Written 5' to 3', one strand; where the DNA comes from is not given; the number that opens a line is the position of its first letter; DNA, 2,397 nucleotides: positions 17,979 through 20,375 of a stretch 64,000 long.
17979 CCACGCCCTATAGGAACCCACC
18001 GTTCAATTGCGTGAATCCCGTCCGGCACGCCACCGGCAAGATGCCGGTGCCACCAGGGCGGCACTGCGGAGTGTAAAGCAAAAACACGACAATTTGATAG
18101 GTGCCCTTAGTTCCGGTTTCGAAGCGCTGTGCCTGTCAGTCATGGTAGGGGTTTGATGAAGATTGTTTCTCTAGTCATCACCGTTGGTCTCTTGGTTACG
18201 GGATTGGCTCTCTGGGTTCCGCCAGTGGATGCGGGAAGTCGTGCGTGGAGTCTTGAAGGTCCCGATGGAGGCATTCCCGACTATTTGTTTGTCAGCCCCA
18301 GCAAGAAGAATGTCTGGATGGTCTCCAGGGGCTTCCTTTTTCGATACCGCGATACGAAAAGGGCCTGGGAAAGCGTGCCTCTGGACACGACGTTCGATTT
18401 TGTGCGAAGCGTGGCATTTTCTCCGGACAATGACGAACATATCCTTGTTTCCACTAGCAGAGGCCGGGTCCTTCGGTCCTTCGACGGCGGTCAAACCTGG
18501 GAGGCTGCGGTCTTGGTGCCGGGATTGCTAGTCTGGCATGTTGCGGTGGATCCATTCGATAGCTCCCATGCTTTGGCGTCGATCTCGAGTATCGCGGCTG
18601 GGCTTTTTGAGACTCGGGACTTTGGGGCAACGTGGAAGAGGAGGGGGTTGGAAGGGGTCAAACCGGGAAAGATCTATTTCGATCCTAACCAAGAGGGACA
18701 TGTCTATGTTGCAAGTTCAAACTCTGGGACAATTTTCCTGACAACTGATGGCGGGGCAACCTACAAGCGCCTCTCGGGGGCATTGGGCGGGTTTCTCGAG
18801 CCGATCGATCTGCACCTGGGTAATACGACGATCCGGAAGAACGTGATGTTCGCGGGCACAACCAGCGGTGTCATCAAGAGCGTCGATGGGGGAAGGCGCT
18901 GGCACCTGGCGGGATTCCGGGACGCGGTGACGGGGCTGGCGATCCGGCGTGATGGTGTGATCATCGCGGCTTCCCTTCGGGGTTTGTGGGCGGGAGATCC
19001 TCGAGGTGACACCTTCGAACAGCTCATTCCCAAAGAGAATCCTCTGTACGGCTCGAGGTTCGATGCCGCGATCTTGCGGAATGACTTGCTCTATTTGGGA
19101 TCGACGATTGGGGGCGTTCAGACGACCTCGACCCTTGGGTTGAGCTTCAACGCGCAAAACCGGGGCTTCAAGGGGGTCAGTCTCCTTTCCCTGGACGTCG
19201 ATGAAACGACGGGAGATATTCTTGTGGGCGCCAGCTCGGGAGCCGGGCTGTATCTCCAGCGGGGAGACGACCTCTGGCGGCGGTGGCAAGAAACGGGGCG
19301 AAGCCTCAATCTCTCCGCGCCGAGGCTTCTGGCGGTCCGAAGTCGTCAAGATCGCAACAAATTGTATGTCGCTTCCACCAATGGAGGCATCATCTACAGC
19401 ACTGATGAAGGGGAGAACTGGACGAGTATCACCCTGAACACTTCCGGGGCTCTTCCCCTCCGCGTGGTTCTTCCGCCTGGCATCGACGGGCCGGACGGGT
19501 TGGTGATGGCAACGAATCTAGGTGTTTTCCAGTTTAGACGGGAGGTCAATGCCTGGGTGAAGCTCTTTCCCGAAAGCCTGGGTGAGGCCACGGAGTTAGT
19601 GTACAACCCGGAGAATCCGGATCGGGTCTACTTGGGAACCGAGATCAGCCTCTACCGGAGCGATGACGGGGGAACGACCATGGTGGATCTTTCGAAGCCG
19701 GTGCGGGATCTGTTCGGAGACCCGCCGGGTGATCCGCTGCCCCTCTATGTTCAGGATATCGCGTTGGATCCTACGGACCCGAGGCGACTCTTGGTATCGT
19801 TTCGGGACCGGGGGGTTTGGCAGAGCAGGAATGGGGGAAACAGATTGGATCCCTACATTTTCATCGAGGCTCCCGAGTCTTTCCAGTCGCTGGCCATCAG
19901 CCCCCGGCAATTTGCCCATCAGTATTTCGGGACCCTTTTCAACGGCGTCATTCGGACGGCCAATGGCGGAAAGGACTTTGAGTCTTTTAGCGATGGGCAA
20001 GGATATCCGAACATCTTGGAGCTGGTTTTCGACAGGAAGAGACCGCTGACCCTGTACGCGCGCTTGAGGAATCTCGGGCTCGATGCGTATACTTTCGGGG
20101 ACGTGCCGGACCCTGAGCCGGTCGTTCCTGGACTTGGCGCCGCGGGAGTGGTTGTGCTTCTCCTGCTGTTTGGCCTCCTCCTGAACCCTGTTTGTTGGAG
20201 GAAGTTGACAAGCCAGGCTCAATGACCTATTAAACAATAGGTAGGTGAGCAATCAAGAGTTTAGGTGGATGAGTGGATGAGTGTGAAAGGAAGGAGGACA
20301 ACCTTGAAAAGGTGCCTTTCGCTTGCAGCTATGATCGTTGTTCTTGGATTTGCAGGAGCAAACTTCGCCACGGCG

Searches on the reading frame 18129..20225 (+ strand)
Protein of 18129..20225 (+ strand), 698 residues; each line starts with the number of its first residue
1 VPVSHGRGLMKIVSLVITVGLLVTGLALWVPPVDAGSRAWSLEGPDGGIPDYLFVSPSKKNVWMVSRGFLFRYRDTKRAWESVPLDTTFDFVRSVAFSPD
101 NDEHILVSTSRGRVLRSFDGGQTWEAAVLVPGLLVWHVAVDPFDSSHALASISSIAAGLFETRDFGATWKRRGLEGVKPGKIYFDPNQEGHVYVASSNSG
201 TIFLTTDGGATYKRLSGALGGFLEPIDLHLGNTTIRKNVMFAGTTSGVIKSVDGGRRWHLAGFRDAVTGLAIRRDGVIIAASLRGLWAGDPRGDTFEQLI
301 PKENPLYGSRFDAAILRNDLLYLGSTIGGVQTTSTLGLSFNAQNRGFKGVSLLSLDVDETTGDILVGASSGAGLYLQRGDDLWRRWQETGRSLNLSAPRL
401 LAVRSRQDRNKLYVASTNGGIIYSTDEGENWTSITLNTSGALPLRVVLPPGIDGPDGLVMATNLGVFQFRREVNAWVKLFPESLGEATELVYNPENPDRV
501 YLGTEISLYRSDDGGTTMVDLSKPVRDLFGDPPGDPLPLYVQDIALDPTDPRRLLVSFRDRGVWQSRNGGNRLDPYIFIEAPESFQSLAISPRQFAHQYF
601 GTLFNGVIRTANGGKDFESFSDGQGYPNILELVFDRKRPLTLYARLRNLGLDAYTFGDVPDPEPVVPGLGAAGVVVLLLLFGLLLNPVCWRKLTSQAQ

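Call 24: search_protein_families(library=ncbifam, proteins=[window:18129-20225:+], max_evalue=1e-10)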
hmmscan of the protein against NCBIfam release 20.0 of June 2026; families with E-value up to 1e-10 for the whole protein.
window:18129-20225:+ (698 aa): 2 families
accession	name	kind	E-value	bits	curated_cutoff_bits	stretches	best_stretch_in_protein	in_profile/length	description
NF045728.1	glycosyl_F510_1955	equivalog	3.4e-34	118.2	175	0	157-287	72-201/246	F510_1955 family glycosylhydrolase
NF010237.0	PRK13684.1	equivalog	4.7e-13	48.9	326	0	59-127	225-295/334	photosynthesis system II assembly factor Ycf48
